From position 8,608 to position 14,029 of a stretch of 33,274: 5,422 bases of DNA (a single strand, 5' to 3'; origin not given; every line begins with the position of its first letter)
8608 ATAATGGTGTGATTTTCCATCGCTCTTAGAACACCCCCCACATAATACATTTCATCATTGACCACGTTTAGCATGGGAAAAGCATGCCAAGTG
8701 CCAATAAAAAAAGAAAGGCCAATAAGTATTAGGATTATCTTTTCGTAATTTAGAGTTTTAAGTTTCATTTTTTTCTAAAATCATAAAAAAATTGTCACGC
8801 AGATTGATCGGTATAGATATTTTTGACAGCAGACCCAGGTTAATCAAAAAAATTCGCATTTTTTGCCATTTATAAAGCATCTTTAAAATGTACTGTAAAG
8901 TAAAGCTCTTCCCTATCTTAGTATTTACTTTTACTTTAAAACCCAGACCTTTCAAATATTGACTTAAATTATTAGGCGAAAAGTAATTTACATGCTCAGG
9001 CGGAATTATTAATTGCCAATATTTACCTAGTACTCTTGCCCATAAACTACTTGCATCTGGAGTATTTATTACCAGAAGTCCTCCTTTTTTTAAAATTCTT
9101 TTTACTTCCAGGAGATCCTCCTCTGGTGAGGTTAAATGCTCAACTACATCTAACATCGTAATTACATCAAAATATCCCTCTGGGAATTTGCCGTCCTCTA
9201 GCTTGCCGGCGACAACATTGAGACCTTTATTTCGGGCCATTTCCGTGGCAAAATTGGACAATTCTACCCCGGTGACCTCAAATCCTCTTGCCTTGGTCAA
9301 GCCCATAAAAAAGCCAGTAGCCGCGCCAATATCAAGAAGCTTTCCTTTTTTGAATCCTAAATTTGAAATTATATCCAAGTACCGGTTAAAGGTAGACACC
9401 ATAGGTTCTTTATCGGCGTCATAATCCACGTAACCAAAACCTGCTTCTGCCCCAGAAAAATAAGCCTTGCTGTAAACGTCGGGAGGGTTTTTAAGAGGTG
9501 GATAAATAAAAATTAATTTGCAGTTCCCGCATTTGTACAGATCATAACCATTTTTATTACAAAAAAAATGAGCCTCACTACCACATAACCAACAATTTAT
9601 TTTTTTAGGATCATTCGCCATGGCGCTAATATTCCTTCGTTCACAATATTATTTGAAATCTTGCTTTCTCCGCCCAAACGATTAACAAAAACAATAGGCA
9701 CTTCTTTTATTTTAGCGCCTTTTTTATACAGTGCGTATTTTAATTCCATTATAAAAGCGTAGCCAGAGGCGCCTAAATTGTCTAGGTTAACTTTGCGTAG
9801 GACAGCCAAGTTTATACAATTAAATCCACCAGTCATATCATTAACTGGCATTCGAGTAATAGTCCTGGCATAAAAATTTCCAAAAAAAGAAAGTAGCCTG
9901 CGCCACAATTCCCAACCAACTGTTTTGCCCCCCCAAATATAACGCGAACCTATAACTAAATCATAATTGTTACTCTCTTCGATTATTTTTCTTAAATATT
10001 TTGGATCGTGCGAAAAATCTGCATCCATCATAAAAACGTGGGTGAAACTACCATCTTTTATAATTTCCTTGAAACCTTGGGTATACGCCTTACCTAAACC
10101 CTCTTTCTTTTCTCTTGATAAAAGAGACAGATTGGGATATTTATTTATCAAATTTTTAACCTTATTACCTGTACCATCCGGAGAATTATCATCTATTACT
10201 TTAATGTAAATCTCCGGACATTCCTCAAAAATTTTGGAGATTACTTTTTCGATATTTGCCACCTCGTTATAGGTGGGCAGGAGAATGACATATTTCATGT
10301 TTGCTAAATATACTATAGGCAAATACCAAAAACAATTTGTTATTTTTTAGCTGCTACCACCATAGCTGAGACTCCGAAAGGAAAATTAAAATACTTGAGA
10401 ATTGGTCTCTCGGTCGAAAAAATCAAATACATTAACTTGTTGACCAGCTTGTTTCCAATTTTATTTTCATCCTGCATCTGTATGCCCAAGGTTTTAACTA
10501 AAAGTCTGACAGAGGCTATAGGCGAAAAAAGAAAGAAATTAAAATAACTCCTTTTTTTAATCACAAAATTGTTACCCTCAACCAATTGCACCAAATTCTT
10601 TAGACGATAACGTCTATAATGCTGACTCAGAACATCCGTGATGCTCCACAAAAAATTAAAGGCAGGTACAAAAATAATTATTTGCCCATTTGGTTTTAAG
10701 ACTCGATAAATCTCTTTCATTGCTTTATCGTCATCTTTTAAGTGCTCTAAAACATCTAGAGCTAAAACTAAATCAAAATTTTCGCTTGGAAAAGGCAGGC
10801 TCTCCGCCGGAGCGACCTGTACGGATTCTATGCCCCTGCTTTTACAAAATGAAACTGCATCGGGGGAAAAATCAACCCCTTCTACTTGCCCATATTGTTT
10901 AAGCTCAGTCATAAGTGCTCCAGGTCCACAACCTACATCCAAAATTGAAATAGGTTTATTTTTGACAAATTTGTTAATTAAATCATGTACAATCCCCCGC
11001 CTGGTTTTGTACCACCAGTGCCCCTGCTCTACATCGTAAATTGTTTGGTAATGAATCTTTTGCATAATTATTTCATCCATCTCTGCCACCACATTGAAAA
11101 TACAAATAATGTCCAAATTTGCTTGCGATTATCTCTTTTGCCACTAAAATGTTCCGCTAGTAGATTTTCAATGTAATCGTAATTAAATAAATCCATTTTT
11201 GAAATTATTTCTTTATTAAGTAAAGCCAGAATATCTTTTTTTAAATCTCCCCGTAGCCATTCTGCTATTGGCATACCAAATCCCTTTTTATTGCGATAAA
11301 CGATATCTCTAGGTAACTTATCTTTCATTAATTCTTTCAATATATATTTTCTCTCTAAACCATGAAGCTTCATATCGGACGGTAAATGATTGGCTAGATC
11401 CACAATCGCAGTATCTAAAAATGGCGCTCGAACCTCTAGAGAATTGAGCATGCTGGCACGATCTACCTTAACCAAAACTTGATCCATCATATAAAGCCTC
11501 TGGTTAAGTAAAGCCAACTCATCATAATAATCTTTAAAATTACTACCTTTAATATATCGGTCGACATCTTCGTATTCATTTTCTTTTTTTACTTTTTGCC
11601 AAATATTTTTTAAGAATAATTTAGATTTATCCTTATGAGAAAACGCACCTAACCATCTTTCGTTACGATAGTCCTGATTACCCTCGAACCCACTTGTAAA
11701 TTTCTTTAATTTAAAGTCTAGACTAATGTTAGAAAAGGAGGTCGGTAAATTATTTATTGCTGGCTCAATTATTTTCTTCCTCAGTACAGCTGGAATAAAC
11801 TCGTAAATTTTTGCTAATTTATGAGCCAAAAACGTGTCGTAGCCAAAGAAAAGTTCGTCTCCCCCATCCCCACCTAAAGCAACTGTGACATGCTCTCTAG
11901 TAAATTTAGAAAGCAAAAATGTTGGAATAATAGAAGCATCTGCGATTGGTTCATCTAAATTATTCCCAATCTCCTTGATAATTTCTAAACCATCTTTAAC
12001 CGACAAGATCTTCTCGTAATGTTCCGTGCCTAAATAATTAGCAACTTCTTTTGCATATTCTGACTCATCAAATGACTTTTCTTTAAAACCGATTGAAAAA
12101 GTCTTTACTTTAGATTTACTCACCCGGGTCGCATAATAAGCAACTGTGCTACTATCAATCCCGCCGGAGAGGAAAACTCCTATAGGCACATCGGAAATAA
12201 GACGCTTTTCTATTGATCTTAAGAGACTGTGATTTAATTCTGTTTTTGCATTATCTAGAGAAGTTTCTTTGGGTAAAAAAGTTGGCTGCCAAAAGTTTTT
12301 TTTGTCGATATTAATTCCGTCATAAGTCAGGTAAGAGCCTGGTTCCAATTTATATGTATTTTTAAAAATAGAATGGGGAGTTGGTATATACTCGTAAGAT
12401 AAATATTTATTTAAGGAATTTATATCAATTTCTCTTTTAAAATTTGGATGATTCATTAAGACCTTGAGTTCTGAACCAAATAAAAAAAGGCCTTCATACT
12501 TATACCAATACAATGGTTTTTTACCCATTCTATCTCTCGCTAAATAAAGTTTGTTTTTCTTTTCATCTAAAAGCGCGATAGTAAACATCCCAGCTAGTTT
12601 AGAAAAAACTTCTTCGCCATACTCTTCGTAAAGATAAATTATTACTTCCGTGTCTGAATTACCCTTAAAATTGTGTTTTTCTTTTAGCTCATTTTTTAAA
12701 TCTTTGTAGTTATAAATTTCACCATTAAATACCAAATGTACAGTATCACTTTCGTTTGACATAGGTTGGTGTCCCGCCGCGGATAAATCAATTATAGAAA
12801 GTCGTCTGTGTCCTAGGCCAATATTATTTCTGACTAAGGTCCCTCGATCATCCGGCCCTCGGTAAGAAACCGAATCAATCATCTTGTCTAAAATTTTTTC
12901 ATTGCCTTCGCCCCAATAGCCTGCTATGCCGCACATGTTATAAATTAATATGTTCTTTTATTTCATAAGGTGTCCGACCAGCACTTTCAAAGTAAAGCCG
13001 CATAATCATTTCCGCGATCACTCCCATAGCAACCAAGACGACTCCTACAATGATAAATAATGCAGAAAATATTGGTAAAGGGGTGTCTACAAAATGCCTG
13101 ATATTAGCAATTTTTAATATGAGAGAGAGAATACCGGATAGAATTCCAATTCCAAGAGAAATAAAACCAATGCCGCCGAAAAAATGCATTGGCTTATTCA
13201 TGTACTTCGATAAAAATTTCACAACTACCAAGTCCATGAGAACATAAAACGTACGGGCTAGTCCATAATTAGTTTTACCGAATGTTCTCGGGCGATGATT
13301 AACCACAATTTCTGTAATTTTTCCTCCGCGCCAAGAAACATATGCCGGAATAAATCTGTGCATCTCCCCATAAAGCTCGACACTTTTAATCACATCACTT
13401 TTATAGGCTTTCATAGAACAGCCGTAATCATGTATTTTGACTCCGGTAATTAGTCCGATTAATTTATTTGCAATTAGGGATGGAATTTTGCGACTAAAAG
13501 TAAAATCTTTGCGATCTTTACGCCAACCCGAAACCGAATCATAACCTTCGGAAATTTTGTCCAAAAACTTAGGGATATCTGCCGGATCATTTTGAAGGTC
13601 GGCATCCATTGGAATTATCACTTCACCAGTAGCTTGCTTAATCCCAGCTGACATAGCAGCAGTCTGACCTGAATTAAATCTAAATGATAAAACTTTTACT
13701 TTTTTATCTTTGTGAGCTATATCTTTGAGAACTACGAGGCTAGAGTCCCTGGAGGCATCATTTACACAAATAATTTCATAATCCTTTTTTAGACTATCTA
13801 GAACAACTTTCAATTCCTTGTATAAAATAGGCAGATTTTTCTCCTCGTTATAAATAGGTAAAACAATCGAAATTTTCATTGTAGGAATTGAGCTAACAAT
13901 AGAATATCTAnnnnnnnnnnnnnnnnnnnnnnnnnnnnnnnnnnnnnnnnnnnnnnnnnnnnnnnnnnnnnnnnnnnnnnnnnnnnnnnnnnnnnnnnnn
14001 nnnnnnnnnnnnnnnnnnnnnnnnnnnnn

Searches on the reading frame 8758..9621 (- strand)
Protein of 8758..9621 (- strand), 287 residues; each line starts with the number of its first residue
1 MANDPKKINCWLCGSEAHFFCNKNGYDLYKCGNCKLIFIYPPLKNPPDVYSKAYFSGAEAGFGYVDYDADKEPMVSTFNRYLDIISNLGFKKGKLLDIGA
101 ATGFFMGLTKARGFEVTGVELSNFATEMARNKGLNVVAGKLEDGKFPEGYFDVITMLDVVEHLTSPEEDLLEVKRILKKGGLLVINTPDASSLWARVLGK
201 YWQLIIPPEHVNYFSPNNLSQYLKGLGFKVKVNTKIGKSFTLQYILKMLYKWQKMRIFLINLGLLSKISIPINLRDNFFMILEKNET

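Call 88: search_protein_families(library=pfam, proteins=[window:8758-9621:-], max_evalue=0.001)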
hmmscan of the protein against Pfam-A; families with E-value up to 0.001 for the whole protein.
window:8758-9621:- (287 aa): 6 families
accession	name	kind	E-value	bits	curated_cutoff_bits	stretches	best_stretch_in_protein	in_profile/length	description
PF13489.12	Methyltransf_23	-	5.1e-27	95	27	1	80-230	8-161/164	Methyltransferase domain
PF08241.18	Methyltransf_11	-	2.2e-16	60.7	21.2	1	96-185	1-95/95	Methyltransferase domain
PF13649.12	Methyltransf_25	-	3.8e-11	44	27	1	96-181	2-97/97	Methyltransferase domain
PF08242.18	Methyltransf_12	-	3e-09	37.9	30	1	96-183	1-98/98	Methyltransferase domain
PF13847.12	Methyltransf_31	-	6.5e-09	36.1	27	1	92-191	4-116/145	Methyltransferase domain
PF07021.18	MetW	-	4.7e-06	26.8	21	1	85-179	7-104/193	Methionine biosynthesis protein MetW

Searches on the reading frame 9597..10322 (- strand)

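Call 88: search_protein_families(library=pfam, proteins=[window:9597-10322:-], max_evalue=0.001)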
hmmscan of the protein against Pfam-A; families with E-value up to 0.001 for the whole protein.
window:9597-10322:- (241 aa): 2 families
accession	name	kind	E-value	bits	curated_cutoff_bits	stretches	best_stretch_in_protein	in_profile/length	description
PF00535.33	Glycos_transf_2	-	7.6e-24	85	23.3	1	13-168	2-157/168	Glycosyl transferase family 2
PF13641.12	Glyco_tranf_2_3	-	0.00035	21.1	27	1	13-183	5-174/230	Glycosyltransferase like family 2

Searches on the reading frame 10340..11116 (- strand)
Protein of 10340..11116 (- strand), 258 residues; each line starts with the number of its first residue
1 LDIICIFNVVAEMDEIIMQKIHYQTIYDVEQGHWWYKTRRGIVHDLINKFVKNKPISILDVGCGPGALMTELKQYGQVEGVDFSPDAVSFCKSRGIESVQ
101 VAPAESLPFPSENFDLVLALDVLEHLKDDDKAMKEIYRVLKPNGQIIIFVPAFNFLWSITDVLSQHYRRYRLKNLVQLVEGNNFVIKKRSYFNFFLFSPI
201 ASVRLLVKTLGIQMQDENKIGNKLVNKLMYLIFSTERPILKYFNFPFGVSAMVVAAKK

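Call 88: search_protein_families(library=pfam, proteins=[window:10340-11116:-], max_evalue=0.001)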
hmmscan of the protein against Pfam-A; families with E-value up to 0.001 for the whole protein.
window:10340-11116:- (258 aa): 11 families
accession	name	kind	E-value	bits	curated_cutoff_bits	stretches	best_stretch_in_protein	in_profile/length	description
PF08241.18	Methyltransf_11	-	3.6e-26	92.1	21.2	1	59-148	1-95/95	Methyltransferase domain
PF13649.12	Methyltransf_25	-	1.2e-20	74.4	27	1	58-144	1-97/97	Methyltransferase domain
PF13489.12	Methyltransf_23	-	1.5e-18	67.5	27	1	39-186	5-161/164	Methyltransferase domain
PF13847.12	Methyltransf_31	-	2.5e-18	66.6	27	1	55-148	4-109/145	Methyltransferase domain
PF08242.18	Methyltransf_12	-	5e-15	56.5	30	1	59-145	1-97/98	Methyltransferase domain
PF01209.24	Ubie_methyltran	-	1.9e-11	44.2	20.1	1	49-172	41-171/233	ubiE/COQ5 methyltransferase family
PF07021.18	MetW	-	3.1e-11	43.7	21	1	46-160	6-118/193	Methionine biosynthesis protein MetW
PF03141.22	Methyltransf_29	-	3.3e-07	29.7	23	1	54-151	117-220/506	Putative S-adenosyl-L-methionine-dependent methyltransferase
PF05219.18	DREV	-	0.00028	20.6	26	1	53-149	93-187/265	DREV methyltransferase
PF05401.17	NodS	-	0.00034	21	24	0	56-148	45-144/201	Nodulation protein S (NodS)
PF23525.1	Methyltransf_36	-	0.00091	18.9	27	0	33-72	18-58/268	AprA MT2-like domain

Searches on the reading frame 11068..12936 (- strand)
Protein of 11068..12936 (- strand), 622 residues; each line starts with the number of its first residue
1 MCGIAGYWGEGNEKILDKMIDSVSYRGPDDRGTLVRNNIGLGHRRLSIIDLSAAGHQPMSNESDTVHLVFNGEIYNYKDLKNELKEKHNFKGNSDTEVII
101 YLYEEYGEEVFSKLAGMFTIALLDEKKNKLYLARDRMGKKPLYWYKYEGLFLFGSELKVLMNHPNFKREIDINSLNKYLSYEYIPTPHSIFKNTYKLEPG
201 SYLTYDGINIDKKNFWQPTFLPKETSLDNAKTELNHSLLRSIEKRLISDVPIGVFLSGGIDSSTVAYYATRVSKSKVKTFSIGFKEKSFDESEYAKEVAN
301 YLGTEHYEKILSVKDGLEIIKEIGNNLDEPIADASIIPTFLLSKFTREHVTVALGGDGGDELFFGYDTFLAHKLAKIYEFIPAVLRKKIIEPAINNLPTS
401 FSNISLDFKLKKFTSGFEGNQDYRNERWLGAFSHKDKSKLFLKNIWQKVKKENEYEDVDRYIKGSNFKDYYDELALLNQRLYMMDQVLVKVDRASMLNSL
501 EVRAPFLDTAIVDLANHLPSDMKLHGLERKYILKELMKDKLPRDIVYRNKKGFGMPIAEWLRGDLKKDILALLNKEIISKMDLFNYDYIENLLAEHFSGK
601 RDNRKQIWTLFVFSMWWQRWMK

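Call 88: search_protein_families(library=pfam, proteins=[window:11068-12936:-], max_evalue=0.001)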
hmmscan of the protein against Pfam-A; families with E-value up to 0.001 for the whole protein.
window:11068-12936:- (622 aa): 6 families
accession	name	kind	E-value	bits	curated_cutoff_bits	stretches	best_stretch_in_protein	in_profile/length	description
PF00733.27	Asn_synthase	-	5e-95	319.6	21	1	234-617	2-353/354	Asparagine synthase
PF13537.11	GATase_7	-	3.2e-44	150.3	25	1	43-161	1-122/123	Glutamine amidotransferase domain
PF13522.11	GATase_6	-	5.7e-44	149.7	27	1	28-156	1-130/130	Glutamine amidotransferase domain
PF06508.19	QueC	-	7e-06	26.1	22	1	254-308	4-57/210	Queuosine biosynthesis protein QueC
PF02540.23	NAD_synthase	-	3e-05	23.7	21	1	238-368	9-139/242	NAD synthase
PF12481.13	DUF3700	-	0.0003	20.8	27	1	63-145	74-160/228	Aluminium induced protein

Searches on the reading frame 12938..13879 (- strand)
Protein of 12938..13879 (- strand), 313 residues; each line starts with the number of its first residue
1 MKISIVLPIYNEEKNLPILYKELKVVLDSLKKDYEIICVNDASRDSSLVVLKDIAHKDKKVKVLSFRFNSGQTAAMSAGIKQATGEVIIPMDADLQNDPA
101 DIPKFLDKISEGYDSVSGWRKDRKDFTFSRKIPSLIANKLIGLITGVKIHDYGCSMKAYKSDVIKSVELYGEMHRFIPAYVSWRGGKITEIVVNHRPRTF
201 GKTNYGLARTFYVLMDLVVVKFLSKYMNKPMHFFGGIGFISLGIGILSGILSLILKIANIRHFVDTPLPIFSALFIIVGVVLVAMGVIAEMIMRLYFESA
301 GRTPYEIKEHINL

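Call 88: search_protein_families(library=pfam, proteins=[window:12938-13879:-], max_evalue=0.001)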
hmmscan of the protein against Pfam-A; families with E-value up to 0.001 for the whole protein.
window:12938-13879:- (313 aa): 2 families
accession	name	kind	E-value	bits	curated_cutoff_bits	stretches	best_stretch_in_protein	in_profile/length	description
PF00535.33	Glycos_transf_2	-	2.8e-33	115.7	23.3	1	4-165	1-165/168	Glycosyl transferase family 2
PF10111.15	Glyco_tranf_2_2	-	0.00024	21.1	27.3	1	4-98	1-95/276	Glycosyltransferase like family 2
